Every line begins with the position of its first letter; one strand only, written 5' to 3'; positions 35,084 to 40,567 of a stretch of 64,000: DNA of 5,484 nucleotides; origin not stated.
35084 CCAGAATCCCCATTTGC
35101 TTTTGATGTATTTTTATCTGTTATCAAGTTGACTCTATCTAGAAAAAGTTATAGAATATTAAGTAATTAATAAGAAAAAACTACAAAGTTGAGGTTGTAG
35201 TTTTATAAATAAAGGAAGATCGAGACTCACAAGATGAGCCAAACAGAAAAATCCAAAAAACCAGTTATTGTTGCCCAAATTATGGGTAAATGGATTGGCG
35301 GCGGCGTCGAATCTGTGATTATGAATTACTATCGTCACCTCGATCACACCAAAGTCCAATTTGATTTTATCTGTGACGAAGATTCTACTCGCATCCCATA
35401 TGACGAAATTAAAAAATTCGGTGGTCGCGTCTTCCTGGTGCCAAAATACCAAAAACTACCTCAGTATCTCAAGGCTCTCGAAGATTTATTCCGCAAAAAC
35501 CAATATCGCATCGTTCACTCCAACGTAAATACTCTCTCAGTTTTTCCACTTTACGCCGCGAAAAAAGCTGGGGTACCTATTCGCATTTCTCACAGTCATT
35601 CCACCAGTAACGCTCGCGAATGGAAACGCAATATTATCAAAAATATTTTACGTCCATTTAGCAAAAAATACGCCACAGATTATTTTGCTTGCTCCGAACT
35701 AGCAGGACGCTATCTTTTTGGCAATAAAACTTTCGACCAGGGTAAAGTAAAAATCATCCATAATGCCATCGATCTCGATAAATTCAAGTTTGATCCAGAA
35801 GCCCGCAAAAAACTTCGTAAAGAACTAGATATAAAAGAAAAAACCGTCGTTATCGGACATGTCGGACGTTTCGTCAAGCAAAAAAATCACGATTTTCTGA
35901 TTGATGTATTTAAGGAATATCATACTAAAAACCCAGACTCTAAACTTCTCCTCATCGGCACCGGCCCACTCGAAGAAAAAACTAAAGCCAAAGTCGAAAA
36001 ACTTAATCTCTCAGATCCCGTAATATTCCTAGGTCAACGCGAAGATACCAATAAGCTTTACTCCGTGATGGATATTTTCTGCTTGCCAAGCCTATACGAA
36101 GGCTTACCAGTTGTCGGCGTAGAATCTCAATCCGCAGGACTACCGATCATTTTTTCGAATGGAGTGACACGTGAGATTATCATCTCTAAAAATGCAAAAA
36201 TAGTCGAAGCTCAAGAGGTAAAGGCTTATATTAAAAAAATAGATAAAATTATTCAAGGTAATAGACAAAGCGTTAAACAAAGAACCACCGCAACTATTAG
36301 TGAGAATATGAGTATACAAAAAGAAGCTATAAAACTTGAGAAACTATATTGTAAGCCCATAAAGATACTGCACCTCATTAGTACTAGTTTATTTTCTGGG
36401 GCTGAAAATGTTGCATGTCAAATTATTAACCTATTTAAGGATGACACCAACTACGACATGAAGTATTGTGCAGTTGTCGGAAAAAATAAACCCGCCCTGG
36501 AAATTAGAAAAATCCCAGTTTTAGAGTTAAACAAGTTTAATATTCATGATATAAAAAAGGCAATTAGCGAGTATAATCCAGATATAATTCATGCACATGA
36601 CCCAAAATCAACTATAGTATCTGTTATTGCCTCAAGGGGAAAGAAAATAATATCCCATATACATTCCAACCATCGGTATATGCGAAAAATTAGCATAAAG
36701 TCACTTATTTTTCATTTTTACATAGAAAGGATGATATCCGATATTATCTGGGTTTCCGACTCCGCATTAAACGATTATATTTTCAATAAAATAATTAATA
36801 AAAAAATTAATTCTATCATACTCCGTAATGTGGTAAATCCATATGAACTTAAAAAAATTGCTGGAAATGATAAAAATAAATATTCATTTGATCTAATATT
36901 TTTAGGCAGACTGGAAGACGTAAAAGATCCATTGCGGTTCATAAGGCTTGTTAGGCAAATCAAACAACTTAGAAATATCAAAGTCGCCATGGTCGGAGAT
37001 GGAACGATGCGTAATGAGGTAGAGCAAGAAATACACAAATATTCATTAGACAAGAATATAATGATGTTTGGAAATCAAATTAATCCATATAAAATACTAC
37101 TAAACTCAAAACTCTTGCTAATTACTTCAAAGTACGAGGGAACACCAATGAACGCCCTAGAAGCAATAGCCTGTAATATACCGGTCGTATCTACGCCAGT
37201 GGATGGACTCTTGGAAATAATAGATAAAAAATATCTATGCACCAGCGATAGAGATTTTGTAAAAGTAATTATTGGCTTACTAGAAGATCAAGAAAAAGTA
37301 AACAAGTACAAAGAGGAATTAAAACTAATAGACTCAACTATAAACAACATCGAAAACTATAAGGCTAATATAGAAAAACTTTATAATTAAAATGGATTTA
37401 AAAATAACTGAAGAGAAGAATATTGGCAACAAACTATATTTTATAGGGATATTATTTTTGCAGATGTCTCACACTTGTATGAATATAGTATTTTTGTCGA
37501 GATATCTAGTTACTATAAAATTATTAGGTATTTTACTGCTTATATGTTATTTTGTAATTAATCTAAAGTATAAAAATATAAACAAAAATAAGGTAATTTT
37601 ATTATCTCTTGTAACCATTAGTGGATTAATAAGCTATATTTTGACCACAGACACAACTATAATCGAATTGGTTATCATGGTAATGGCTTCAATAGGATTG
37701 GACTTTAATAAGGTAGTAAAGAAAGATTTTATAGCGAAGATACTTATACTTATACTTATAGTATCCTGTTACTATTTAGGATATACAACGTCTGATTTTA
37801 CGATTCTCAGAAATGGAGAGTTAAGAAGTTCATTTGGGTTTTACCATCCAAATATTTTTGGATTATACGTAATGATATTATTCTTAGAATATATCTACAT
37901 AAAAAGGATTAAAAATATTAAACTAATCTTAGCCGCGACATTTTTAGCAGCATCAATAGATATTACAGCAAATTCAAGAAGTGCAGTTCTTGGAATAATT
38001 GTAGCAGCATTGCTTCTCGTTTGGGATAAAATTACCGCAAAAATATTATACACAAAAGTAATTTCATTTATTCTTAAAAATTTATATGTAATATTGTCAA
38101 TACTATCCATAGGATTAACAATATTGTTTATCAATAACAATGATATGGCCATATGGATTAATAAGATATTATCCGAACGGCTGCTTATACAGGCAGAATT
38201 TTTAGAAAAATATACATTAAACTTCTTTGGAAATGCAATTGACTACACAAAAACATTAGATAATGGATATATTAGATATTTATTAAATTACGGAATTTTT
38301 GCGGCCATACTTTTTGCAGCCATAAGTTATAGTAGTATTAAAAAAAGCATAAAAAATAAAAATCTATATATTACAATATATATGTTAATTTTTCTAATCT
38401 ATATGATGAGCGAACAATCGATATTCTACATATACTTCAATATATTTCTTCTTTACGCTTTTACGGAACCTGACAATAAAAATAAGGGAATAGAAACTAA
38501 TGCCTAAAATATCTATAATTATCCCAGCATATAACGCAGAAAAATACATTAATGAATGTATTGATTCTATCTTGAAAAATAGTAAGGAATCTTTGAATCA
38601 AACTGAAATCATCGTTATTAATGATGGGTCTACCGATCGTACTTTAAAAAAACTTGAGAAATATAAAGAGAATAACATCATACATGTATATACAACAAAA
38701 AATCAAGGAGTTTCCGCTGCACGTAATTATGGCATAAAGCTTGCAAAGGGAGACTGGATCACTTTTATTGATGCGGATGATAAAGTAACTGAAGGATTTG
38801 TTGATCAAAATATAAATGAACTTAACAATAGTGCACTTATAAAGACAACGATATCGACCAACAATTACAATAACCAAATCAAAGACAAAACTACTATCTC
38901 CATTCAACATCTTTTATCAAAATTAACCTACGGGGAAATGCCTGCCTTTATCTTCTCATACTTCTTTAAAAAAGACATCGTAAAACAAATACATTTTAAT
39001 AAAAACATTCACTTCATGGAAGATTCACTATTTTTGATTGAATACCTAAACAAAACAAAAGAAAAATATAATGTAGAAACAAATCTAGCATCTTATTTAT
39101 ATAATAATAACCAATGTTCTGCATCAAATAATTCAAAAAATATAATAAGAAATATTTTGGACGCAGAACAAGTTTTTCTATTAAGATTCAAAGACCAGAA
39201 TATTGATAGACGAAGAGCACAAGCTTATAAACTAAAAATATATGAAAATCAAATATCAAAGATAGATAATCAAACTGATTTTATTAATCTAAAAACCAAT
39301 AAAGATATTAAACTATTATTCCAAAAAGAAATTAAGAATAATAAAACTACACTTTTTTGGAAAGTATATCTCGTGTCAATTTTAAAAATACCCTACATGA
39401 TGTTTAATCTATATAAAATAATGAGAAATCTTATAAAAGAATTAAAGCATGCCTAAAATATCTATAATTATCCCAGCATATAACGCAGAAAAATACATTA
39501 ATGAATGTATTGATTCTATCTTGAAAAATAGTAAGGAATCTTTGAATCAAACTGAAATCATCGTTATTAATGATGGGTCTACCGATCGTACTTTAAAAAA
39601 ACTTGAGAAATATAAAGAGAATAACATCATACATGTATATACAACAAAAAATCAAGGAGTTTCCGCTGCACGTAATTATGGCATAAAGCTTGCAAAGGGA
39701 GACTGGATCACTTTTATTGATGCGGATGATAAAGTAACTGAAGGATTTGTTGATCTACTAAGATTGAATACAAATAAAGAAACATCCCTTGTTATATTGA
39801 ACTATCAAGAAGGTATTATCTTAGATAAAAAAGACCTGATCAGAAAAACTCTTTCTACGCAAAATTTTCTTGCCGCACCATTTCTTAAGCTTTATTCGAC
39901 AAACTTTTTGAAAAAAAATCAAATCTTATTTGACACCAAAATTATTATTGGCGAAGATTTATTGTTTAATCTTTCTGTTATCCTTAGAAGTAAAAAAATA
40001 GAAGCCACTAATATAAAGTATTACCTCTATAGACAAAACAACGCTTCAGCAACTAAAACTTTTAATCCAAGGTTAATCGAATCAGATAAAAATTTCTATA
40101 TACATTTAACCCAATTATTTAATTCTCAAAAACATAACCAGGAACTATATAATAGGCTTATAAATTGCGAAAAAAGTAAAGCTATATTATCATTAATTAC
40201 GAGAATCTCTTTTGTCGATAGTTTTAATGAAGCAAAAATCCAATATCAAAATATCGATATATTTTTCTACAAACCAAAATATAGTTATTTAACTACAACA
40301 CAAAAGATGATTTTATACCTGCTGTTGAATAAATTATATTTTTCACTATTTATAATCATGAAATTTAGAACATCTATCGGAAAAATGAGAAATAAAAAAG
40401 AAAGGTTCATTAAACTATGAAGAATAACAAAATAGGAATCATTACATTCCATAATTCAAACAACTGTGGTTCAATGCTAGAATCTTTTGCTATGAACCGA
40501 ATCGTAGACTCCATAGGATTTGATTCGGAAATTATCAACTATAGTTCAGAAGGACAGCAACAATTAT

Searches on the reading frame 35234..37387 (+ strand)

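Call 51: search_protein_families(library=pfam, proteins=[window:35234-37387:+], max_evalue=0.00001)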
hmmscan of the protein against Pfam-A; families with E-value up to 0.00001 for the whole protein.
window:35234-37387:+ (718 aa): 6 families
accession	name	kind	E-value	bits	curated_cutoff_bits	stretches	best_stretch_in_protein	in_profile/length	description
PF00534.26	Glycos_transf_1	-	8.6e-60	201.6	26.4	2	191-347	2-163/172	Glycosyl transferases group 1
PF13692.12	Glyco_trans_1_4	-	5.6e-49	166.5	27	2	206-341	3-141/142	Glycosyl transferases group 1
PF13439.12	Glyco_transf_4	-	1.3e-26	94.1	28.5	2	23-183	2-170/170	Glycosyltransferase Family 4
PF13579.12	Glyco_trans_4_4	-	1e-13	52.4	29.7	1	23-177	1-157/158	Glycosyl transferase 4-like domain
PF20706.3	GT4-conflict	-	3.7e-11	43.1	26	0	610-716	266-368/385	Family 4 Glycosyltransferase in conflict systems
PF13477.12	Glyco_trans_4_2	-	2e-06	28.5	23.4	0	424-477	50-107/139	Glycosyl transferase 4-like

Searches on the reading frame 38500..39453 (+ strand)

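Call 51: search_protein_families(library=pfam, proteins=[window:38500-39453:+], max_evalue=0.00001)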
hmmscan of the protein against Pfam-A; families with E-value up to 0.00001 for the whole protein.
window:38500-39453:+ (318 aa): 4 families
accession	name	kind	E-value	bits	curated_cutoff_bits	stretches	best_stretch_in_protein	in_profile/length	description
PF00535.33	Glycos_transf_2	-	4.2e-33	115.1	23.3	1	5-125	1-122/168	Glycosyl transferase family 2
PF10111.15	Glyco_tranf_2_2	-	3.5e-13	50.1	27.3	1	5-106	1-104/276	Glycosyltransferase like family 2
PF13641.12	Glyco_tranf_2_3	-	2.5e-12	47.8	27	1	2-96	1-99/230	Glycosyltransferase like family 2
PF13704.12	Glyco_tranf_2_4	-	3.3e-06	27.9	27.5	1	30-94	15-82/98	Glycosyl transferase family 2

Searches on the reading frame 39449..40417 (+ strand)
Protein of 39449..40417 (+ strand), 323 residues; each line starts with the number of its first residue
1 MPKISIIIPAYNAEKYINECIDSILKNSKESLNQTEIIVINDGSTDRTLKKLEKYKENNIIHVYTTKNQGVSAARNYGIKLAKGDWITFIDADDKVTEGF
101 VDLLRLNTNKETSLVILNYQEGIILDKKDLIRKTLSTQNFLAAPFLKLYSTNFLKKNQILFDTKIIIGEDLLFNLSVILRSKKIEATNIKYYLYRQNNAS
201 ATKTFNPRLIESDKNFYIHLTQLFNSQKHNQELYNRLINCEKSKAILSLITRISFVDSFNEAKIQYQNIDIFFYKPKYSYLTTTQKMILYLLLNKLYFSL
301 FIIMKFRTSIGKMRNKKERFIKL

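Call 51: search_protein_families(library=pfam, proteins=[window:39449-40417:+], max_evalue=0.00001)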
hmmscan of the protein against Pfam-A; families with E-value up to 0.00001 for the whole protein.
window:39449-40417:+ (323 aa): 4 families
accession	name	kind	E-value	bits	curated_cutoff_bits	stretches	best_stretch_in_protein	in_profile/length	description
PF00535.33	Glycos_transf_2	-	1.1e-32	113.8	23.3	1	5-115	1-111/168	Glycosyl transferase family 2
PF10111.15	Glyco_tranf_2_2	-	4.9e-13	49.6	27.3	1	5-113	1-112/276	Glycosyltransferase like family 2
PF13641.12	Glyco_tranf_2_3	-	3e-12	47.5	27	1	2-94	1-97/230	Glycosyltransferase like family 2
PF13704.12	Glyco_tranf_2_4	-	7.8e-06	26.8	27.5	0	30-94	15-82/98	Glycosyl transferase family 2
